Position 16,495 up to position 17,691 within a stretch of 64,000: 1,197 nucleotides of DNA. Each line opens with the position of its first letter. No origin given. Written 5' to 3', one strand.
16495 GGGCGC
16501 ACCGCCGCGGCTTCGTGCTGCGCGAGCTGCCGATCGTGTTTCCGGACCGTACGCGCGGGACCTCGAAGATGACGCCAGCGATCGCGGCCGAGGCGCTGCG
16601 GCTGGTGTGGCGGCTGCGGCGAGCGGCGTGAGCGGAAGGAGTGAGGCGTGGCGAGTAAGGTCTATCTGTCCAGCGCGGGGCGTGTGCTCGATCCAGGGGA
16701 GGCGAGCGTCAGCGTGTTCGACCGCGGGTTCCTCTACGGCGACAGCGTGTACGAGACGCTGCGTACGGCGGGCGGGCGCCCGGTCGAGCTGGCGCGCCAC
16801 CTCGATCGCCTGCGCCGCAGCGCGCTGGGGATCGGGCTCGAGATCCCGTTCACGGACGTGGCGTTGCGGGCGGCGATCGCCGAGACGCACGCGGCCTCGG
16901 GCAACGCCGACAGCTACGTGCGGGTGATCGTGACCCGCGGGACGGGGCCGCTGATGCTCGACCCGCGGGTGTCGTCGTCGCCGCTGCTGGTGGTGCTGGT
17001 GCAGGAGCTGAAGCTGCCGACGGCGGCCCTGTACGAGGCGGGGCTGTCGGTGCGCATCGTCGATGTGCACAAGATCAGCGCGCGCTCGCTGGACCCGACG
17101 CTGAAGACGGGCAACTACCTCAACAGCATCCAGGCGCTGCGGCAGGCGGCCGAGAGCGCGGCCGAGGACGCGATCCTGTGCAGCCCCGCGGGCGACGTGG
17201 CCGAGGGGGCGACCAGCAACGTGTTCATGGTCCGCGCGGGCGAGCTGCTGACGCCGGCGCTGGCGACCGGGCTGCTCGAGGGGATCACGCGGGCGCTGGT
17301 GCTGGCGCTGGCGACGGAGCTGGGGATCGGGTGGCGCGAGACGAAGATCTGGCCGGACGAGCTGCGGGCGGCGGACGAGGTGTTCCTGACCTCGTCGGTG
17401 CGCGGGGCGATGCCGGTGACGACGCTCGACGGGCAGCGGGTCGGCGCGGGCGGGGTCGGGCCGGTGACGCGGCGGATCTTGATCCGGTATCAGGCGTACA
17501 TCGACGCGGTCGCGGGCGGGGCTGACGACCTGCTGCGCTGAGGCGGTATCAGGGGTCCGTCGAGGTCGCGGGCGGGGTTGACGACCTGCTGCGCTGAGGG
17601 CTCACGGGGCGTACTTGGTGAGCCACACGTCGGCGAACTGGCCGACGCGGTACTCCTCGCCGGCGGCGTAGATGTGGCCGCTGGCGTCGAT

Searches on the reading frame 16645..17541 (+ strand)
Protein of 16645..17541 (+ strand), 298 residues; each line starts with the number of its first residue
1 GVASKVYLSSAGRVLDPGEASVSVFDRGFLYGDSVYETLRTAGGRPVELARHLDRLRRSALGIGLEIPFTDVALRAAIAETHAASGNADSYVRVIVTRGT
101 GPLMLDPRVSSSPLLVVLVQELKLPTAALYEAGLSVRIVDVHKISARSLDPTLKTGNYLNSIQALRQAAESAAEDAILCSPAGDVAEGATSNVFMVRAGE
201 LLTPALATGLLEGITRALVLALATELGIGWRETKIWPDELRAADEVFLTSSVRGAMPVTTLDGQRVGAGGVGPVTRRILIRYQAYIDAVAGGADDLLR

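Call 84: search_protein_families(library=pfam, proteins=[window:16645-17541:+], max_evalue=0.0001)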
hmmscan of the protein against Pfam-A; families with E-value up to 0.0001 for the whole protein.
window:16645-17541:+ (298 aa): 1 family
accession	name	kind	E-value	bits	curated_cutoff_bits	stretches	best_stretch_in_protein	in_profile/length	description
PF01063.24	Aminotran_4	-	3.6e-59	200.7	28.5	1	35-260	2-222/223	Amino-transferase class IV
